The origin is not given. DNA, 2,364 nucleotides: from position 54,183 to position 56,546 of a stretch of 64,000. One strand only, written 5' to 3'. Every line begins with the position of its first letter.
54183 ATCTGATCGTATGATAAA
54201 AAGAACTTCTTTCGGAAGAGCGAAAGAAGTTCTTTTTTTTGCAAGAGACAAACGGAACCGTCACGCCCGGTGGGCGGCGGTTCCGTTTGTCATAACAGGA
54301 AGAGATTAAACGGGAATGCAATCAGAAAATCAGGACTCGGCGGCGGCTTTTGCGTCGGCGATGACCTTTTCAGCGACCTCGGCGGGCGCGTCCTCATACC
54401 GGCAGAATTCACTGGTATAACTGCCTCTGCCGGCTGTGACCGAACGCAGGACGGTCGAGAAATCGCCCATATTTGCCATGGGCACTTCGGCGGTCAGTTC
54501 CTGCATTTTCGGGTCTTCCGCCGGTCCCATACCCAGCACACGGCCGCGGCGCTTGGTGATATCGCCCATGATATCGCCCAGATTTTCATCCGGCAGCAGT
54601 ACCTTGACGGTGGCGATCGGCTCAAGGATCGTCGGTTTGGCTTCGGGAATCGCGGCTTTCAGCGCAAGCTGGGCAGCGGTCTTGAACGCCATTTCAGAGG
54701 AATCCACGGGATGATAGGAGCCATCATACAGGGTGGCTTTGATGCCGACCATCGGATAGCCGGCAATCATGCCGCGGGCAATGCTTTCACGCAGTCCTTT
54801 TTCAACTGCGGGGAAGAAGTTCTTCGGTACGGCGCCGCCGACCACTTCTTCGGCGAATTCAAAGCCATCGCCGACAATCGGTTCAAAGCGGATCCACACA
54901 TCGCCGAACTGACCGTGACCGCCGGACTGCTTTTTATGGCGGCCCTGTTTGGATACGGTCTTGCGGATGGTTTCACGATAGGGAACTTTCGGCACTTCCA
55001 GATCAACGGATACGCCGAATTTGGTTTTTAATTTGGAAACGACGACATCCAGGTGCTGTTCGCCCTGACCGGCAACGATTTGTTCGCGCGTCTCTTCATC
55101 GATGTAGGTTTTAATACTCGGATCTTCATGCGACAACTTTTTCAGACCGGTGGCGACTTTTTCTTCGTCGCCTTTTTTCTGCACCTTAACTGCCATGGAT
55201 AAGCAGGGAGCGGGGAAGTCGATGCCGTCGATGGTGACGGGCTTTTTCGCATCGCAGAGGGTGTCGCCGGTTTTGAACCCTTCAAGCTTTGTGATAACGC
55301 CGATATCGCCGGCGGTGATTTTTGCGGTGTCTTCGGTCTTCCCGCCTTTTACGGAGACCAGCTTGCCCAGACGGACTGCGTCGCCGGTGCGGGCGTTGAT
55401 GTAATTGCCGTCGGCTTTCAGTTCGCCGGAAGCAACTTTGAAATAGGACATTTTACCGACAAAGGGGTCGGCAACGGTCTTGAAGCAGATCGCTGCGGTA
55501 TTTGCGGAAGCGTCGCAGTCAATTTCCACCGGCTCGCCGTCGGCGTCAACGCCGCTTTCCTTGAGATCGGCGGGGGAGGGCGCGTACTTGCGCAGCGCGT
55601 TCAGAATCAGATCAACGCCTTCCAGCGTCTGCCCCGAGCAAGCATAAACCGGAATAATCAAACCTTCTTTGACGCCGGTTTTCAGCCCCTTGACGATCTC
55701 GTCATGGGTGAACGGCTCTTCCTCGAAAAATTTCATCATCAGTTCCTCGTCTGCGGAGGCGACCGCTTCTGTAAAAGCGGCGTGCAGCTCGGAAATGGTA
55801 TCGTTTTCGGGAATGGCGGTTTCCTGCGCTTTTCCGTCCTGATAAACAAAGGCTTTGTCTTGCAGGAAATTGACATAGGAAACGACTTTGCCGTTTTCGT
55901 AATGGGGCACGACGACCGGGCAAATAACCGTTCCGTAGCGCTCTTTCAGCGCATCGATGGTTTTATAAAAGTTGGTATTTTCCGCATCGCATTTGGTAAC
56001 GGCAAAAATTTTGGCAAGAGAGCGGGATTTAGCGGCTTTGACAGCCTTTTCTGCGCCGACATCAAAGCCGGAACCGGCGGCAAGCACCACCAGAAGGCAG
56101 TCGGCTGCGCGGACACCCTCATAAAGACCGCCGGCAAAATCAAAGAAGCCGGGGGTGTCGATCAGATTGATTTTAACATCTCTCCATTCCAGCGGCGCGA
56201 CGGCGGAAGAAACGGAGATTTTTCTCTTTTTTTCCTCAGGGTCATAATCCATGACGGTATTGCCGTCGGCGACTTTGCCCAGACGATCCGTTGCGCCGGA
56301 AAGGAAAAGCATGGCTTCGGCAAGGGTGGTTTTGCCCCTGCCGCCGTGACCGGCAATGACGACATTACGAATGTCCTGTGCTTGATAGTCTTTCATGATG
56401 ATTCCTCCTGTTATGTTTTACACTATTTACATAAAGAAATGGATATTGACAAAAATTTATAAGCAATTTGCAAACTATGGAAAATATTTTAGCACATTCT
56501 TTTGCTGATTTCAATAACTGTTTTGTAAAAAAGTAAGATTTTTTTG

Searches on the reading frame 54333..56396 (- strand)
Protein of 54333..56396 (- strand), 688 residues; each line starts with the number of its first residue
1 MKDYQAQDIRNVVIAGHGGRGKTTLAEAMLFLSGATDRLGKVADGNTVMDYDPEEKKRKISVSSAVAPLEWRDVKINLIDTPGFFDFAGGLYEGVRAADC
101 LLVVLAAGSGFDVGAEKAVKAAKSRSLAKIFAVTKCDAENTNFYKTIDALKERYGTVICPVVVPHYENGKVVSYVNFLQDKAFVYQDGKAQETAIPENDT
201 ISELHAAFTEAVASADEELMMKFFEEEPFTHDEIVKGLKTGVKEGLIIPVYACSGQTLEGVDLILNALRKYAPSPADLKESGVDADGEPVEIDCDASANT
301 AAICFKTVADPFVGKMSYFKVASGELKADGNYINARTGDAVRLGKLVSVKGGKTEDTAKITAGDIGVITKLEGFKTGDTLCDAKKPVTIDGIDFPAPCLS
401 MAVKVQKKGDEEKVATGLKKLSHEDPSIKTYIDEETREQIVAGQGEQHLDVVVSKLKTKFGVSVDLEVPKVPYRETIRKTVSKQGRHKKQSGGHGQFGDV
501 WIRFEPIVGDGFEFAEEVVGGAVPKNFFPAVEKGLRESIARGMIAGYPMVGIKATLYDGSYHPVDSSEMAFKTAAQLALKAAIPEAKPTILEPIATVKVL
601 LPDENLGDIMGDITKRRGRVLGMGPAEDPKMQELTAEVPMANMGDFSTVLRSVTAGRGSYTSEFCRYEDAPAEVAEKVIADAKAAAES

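Call 14: search_protein_families(library=pfam, proteins=[window:54333-56396:-], max_evalue=0.01)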
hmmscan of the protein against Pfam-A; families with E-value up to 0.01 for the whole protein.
window:54333-56396:- (688 aa): 8 families
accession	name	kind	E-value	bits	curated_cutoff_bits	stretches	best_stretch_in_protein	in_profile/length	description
PF03764.24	EFG_IV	-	1.7e-43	147.7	24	1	469-587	1-121/121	Elongation factor G, domain IV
PF00009.33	GTP_EFTU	-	2.7e-36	125.4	26.5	1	8-274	2-188/188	Elongation factor Tu GTP binding domain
PF14492.12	EFG_III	-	1e-24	86.8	27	1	394-467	1-74/75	Elongation Factor G, domain III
PF00679.30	EFG_C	-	9.7e-24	83.7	27.9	1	590-677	2-88/89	Elongation factor G C-terminus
PF22042.2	EF-G_D2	-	1.4e-11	44.8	27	1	302-382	4-83/84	Elongation factor G domain 2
PF03144.31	GTP_EFTU_D2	-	5.1e-06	27.3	30.3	1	314-381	1-73/73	Elongation factor Tu domain 2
PF00735.24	Septin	-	0.00039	20.2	26.2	1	11-87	6-75/280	Septin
PF16658.11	RF3_C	-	0.0022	18.2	40.1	1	397-480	9-92/132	Class II release factor RF3, C-terminal domain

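Call 77: find_homologous_proteins(query=window:54333-56396:-, max_evalue=1e-100)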
Query window:54333-56396:- (688 aa): 8000 proteins with E <= 1e-100 among 8000 candidates; the best 120 are listed.
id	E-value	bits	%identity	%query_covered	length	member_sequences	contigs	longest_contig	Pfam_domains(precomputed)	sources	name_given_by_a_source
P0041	0.0e+0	1524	100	100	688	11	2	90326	PF00679.31,PF14492.13,PF00009.34,PF03764.25,PF03144.32,PF22042.3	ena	-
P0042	0.0e+0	1392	89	100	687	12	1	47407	PF00679.31,PF14492.13,PF00009.34,PF03764.25,PF03144.32,PF22042.3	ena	-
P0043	0.0e+0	1319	83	100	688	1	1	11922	PF00679.31,PF14492.13,PF00009.34,PF03764.25,PF03144.32,PF22042.3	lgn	-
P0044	0.0e+0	1311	83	100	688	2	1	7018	PF00679.31,PF14492.13,PF00009.34,PF03764.25,PF22042.3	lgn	-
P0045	0.0e+0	1248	80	99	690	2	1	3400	PF00679.31,PF14492.13,PF00009.34,PF03764.25,PF03144.32,PF22042.3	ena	-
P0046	0.0e+0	1238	79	100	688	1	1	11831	PF00679.31,PF14492.13,PF00009.34,PF03764.25,PF03144.32,PF22042.3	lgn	-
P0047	0.0e+0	1180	77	99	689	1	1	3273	PF00679.31,PF14492.13,PF00009.34,PF03764.25,PF03144.32,PF22042.3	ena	-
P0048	0.0e+0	1173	77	99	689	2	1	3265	PF00679.31,PF14492.13,PF00009.34,PF03764.25,PF03144.32,PF22042.3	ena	-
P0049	0.0e+0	1163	76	99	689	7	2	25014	PF00679.31,PF14492.13,PF00009.34,PF03764.25,PF03144.32,PF22042.3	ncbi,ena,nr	ncbi:MAG: elongation factor G [Clostridia bacterium]|nr:elongation factor G [Clostridia bacterium]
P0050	0.0e+0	1078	69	100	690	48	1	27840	PF00679.31,PF14492.13,PF00009.34,PF03764.25,PF03144.32,PF22042.3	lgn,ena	-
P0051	0.0e+0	1069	69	100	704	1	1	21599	PF00679.31,PF14492.13,PF00009.34,PF03764.25,PF03144.32,PF22042.3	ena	-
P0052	0.0e+0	1056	69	99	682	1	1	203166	PF00679.31,PF14492.13,PF00009.34,PF03764.25,PF16658.12,PF03144.32,PF22042.3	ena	-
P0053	0.0e+0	1053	69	99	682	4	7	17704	PF00679.31,PF14492.13,PF00009.34,PF03764.25,PF03144.32,PF22042.3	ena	-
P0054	0.0e+0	1053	69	99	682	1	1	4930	PF00679.31,PF14492.13,PF00009.34,PF03764.25,PF16658.12,PF03144.32,PF22042.3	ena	-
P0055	0.0e+0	1052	69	99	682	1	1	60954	PF00679.31,PF14492.13,PF00009.34,PF03764.25,PF16658.12,PF03144.32,PF22042.3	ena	-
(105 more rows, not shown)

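Call 78: find_encoding_contigs(protein=P0041, flank=10000, max_places=2)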
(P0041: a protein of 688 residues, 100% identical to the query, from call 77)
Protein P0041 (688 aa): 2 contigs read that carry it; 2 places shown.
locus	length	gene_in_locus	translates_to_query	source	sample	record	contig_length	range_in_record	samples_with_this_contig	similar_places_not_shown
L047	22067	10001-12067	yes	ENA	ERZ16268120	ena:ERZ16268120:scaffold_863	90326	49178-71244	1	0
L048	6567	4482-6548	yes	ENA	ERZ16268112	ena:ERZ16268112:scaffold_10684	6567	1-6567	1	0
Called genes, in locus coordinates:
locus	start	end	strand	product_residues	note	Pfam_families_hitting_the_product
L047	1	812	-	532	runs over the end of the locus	PF00370:FGGY_N, PF02782:FGGY_C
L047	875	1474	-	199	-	PF21176:RecR_HhH, PF02132:RecR_ZnF (weak), PF13662:Toprim_4, PF01751:Toprim, PF21175:RecR_C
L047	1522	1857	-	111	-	PF02575:YbaB_DNA_bd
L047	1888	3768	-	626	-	PF13177:DNA_pol3_delta2, PF00004:AAA, PF07728:AAA_5 (faint), PF22608:DNAX_ATPase_lid (weak), PF12169:DNA_pol3_gamma3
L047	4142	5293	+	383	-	-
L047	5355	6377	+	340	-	PF10974:DUF2804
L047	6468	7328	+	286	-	PF00404:Dockerin_1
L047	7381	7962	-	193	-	-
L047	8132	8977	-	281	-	PF02645:DegV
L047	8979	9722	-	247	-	PF09997:DUF2238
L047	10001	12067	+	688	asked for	PF00009:GTP_EFTU, PF22042:EF-G_D2, PF03144:GTP_EFTU_D2 (weak), PF14492:EFG_III, PF03764:EFG_IV, PF00679:EFG_C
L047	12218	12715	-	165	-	PF00588:SpoU_methylase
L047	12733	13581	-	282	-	PF08543:Phos_pyr_kin, PF00294:PfkB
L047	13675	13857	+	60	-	-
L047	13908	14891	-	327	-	PF01073:3Beta_HSD, PF01370:Epimerase, PF02719:Polysacc_synt_2, PF04321:RmlD_sub_bind, PF05368:NmrA, PF13460:NAD_binding_10, PF16363:GDP_Man_Dehyd, PF07993:NAD_binding_4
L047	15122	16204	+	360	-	-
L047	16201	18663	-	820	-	PF02861:Clp_N, PF00004:AAA, PF17871:AAA_lid_9, PF02151:UVR (weak), PF07724:AAA_2, PF07728:AAA_5, PF00004:AAA (weak), PF10431:ClpB_D2-small, +5 more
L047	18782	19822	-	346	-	PF00217:ATP-gua_Ptrans, PF27454:McsB_C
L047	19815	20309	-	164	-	PF02151:UVR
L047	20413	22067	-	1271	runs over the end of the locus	PF00149:Metallophos, PF16656:Pur_ac_phosph_N, PF00149:Metallophos, PF00404:Dockerin_1 (weak)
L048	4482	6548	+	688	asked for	PF00009:GTP_EFTU, PF22042:EF-G_D2, PF03144:GTP_EFTU_D2 (weak), PF14492:EFG_III, PF03764:EFG_IV, PF00679:EFG_C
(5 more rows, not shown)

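Call 82: find_encoding_contigs(protein=L047:878-1474:-, flank=10000, max_places=1)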
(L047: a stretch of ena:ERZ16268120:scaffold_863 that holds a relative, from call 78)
Protein L047:878-1474:- (199 aa): 24 contigs read that carry it; 1 place shown.
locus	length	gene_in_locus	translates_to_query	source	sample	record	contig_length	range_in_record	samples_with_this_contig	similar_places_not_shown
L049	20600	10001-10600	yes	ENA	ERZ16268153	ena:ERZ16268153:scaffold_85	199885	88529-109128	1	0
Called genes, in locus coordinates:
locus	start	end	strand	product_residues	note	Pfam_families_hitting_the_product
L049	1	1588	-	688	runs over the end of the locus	PF00009:GTP_EFTU, PF22042:EF-G_D2, PF03144:GTP_EFTU_D2 (weak), PF14492:EFG_III, PF03764:EFG_IV, PF00679:EFG_C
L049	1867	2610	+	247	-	PF09997:DUF2238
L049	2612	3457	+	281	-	PF02645:DegV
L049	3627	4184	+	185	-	-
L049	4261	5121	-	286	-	PF00404:Dockerin_1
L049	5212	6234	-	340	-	PF10974:DUF2804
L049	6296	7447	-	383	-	-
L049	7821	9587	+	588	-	PF13177:DNA_pol3_delta2, PF00004:AAA, PF07728:AAA_5 (faint), PF22608:DNAX_ATPase_lid (weak), PF12169:DNA_pol3_gamma3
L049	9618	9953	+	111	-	PF02575:YbaB_DNA_bd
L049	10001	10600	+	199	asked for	PF21176:RecR_HhH, PF02132:RecR_ZnF (weak), PF13662:Toprim_4, PF01751:Toprim, PF21175:RecR_C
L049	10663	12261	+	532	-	PF00370:FGGY_N, PF02782:FGGY_C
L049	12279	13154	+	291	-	PF24722:DUF7674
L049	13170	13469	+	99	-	PF12637:TSCPD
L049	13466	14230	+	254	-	PF03372:Exo_endo_phos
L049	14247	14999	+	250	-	PF01553:Acyltransferase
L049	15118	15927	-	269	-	-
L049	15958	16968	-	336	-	PF02779:Transket_pyr, PF02780:Transketolase_C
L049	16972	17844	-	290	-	PF00456:Transketolase_N, PF00676:E1_dh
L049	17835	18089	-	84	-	-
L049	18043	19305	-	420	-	PF00202:Aminotran_3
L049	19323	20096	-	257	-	-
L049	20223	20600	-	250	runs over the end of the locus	-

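Call 93: find_encoding_contigs(protein=L049:19326-20096:-, flank=10000, max_places=1)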
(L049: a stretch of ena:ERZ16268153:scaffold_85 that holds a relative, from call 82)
Protein L049:19326-20096:- (257 aa): 24 contigs read that carry it; 1 place shown.
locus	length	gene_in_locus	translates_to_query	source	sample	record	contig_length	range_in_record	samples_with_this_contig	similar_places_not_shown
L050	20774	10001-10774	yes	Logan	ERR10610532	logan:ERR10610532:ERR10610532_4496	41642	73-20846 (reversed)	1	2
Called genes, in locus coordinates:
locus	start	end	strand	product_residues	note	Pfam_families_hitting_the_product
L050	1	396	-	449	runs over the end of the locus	PF01594:AI-2E_transport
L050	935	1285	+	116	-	PF00825:Ribonuclease_P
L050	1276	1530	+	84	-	PF01809:YidD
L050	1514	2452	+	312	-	PF02096:60KD_IMP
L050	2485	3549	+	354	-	PF14804:Jag_N, PF13083:KH_KhpA-B, PF01424:R3H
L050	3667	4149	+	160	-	PF12773:DZR, PF13240:Zn_Ribbon_1, PF13248:Zn_ribbon_3 (weak), PF17032:Zn_ribbon_15 (faint), PF18912:DZR_2 (faint), PF24460:DUF7575 (faint), PF13240:Zn_Ribbon_1 (weak), PF05154:TM2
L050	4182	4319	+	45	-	-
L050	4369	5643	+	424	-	-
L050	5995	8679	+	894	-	PF00690:Cation_ATPase_N, PF00122:E1-E2_ATPase, PF00702:Hydrolase, PF13246:Cation_ATPase, PF00689:Cation_ATPase_C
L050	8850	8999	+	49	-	-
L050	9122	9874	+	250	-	-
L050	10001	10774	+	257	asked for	-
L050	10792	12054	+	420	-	PF00202:Aminotran_3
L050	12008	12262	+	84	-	-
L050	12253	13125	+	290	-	PF00456:Transketolase_N, PF00676:E1_dh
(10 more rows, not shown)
